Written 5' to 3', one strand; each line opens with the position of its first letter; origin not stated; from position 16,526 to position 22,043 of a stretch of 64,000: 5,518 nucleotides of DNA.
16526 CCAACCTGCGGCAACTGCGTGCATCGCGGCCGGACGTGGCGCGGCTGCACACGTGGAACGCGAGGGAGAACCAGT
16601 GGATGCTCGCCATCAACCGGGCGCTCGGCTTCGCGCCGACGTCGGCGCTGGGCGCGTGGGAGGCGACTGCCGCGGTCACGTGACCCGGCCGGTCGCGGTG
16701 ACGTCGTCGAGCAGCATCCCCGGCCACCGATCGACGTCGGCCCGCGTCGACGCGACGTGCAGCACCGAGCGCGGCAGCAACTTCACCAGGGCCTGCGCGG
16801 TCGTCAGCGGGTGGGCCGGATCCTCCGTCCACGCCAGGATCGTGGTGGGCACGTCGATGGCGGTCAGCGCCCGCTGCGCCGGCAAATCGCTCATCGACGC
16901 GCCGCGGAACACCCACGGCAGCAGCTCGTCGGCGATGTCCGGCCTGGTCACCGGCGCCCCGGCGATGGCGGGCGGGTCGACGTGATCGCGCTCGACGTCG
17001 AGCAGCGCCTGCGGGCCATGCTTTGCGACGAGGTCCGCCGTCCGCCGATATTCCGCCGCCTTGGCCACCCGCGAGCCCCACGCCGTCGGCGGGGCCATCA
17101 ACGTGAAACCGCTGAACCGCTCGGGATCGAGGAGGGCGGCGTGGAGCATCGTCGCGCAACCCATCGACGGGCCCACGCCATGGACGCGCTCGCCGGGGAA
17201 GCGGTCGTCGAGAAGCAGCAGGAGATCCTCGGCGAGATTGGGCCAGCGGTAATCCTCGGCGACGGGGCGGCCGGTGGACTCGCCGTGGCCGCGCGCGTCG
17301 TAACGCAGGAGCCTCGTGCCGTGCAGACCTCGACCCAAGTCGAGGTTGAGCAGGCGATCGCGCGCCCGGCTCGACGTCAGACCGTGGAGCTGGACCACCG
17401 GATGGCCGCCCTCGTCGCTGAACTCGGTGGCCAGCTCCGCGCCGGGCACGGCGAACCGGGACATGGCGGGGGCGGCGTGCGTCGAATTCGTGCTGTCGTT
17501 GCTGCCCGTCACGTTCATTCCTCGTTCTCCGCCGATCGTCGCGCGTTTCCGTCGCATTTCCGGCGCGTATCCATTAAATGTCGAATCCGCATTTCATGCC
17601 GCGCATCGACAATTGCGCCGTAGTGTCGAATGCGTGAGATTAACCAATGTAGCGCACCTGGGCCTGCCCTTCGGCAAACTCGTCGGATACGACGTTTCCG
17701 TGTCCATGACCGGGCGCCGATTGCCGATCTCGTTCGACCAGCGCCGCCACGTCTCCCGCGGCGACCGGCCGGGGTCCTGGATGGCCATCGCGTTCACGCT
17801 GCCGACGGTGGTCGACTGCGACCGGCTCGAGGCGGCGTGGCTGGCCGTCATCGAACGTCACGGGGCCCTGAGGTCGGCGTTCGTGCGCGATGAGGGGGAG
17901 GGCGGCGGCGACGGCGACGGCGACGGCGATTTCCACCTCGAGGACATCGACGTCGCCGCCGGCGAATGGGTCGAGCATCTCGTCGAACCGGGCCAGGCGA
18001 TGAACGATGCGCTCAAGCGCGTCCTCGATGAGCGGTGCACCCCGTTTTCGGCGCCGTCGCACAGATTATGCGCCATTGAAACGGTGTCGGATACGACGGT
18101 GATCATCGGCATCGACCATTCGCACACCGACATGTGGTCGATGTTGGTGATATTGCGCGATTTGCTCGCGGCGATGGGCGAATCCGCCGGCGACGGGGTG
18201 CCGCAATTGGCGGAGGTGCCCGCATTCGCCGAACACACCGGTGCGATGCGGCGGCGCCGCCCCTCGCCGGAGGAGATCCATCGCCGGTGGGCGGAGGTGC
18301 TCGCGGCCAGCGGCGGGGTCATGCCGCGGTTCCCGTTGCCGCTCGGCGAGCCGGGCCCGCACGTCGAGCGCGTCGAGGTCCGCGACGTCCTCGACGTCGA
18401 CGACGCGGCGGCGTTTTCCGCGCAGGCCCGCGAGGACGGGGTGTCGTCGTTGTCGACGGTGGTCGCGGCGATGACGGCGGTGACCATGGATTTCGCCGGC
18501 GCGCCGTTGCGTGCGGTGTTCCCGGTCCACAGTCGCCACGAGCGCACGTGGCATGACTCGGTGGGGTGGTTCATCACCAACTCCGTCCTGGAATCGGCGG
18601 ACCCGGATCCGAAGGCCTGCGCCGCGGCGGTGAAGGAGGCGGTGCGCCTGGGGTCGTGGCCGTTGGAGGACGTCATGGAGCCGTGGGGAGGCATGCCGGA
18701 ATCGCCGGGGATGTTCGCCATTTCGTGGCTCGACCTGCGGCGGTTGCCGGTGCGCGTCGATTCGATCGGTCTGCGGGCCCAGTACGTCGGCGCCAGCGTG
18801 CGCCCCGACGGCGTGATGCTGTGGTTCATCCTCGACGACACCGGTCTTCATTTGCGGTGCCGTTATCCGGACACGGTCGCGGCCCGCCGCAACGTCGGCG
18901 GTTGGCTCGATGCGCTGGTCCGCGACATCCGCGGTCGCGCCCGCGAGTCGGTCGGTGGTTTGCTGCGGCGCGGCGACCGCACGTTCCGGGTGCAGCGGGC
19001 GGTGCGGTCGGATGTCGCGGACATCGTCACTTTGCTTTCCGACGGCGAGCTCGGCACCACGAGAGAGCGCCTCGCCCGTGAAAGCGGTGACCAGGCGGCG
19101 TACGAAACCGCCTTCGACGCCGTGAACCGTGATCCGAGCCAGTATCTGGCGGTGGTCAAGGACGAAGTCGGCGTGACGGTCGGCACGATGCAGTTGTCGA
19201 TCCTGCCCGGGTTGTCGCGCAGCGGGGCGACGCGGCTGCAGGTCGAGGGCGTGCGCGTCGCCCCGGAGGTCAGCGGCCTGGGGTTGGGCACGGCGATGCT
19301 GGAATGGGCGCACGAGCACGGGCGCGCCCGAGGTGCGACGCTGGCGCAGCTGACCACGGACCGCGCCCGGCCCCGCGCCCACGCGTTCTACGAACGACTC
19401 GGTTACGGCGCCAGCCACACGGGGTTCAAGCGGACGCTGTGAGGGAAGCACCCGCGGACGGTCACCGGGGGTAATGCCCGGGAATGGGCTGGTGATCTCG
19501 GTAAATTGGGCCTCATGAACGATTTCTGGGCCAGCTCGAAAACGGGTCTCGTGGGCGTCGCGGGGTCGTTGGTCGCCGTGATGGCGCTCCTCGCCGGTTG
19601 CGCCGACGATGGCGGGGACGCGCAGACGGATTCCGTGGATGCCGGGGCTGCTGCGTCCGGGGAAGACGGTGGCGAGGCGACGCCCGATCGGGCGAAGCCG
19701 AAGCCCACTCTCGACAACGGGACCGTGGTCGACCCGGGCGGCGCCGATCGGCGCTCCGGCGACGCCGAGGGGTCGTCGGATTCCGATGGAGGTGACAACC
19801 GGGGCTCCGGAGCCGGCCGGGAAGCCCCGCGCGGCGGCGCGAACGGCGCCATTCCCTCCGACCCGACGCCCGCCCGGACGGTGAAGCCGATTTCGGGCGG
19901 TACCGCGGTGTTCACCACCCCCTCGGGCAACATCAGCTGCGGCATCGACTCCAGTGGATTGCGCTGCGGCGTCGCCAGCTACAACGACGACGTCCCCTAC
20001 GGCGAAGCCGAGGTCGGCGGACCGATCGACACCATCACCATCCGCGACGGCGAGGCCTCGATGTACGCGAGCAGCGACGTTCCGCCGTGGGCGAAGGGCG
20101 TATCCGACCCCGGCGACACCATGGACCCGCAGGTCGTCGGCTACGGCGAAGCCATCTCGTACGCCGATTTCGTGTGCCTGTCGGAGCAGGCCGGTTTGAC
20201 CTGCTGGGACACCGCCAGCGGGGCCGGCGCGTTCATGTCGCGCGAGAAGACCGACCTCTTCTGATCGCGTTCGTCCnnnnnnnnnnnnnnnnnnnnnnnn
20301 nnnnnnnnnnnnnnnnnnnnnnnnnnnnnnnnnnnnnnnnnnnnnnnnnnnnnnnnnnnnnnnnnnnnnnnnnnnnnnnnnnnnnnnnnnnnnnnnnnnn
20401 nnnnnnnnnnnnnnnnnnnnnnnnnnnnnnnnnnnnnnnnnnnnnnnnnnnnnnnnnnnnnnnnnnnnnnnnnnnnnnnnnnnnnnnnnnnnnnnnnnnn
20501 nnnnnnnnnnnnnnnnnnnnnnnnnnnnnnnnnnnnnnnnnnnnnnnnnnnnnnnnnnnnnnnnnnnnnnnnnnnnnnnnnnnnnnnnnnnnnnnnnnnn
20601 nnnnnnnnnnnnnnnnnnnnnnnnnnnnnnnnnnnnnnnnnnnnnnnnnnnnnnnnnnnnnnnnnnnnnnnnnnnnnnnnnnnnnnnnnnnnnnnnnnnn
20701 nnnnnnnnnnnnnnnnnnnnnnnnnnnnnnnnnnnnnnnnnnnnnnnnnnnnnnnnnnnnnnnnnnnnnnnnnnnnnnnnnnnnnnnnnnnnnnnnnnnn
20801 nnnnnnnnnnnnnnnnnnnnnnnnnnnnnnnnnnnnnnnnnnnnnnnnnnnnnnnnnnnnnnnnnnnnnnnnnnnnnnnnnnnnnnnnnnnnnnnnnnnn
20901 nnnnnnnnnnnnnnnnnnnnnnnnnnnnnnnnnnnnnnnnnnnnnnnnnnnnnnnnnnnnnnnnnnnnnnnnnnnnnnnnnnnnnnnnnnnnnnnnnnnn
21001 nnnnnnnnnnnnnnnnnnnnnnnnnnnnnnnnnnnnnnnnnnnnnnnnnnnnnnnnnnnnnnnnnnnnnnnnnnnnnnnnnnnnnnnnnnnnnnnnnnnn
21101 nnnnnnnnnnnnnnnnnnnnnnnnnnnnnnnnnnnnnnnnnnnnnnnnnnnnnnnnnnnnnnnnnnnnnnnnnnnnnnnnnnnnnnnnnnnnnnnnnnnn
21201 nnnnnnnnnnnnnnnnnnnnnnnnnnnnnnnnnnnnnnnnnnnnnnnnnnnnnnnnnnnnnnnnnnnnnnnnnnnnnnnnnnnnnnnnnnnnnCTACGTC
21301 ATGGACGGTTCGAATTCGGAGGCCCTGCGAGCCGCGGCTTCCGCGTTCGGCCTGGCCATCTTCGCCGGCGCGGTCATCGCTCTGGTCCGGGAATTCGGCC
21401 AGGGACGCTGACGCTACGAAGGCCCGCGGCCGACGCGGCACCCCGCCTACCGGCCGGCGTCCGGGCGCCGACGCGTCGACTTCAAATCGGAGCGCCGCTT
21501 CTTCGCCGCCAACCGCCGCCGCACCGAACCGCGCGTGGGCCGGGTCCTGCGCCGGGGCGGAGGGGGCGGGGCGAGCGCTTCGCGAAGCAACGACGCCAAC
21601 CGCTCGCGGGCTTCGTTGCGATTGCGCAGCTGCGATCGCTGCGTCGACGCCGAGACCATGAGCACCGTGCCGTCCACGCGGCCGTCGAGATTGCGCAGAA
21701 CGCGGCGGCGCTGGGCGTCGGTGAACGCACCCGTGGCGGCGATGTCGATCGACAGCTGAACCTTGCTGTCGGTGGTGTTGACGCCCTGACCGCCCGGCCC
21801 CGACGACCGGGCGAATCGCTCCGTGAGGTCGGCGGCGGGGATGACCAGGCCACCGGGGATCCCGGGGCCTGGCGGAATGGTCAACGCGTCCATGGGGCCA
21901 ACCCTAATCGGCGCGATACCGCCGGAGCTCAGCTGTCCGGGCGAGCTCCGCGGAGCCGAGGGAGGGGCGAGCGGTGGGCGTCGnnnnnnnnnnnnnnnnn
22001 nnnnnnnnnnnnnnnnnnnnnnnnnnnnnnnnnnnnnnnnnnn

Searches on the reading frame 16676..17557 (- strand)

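Call 12: search_protein_families(library=pfam, proteins=[window:16676-17557:-], max_evalue=0.001)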
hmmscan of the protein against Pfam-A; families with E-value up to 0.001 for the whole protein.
window:16676-17557:- (293 aa): 4 families
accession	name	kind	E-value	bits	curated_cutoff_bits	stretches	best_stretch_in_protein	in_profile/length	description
PF00561.26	Abhydrolase_1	-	3.9e-16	59.9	25.8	1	53-262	2-226/245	alpha/beta hydrolase fold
PF12146.15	Hydrolase_4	-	9.9e-11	41.8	27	1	54-262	7-218/239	Serine aminopeptidase, S33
PF12697.13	Abhydrolase_6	-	1.1e-10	43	26.3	1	57-264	4-194/217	Alpha/beta hydrolase family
PF00756.26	Esterase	-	0.00066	20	22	0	94-171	85-169/251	Putative esterase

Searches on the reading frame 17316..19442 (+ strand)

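Call 12: search_protein_families(library=pfam, proteins=[window:17316-19442:+], max_evalue=0.001)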
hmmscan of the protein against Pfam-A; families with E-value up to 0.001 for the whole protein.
window:17316-19442:+ (708 aa): 4 families
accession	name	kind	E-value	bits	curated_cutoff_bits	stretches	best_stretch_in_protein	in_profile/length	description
PF00583.31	Acetyltransf_1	-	7.9e-14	52.4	20.7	1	592-697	17-116/116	Acetyltransferase (GNAT) family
PF13508.13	Acetyltransf_7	-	6.8e-09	36.4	27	1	611-697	5-82/84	Acetyltransferase (GNAT) domain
PF00668.25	Condensation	-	2e-08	33.8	30.6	1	155-428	28-302/456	Condensation domain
PF13527.13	Acetyltransf_9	-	0.00065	20.1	25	0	642-698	74-125/127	Acetyltransferase (GNAT) domain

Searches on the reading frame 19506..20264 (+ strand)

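Call 12: search_protein_families(library=pfam, proteins=[window:19506-20264:+], max_evalue=0.001)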
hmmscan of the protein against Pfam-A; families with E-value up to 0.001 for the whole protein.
window:19506-20264:+ (252 aa): 1 family
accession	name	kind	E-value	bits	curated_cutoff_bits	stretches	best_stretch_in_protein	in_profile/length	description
PF20341.3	DUF6636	-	4.2e-05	24.1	27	1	130-252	15-140/140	Family of unknown function (DUF6636)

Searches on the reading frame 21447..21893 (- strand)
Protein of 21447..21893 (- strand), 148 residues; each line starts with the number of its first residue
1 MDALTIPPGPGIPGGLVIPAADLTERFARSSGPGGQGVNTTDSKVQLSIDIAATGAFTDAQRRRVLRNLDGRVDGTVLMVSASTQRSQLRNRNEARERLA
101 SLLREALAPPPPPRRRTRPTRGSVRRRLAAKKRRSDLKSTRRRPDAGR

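Call 3: search_protein_families(library=pfam, proteins=[window:21447-21893:-], max_evalue=1)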
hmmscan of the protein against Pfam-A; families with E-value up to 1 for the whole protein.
window:21447-21893:- (148 aa): 1 family
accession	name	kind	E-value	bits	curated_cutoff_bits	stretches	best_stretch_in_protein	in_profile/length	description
PF00472.26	RF-1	-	5.1e-20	72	35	1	17-141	6-116/116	RF-1 domain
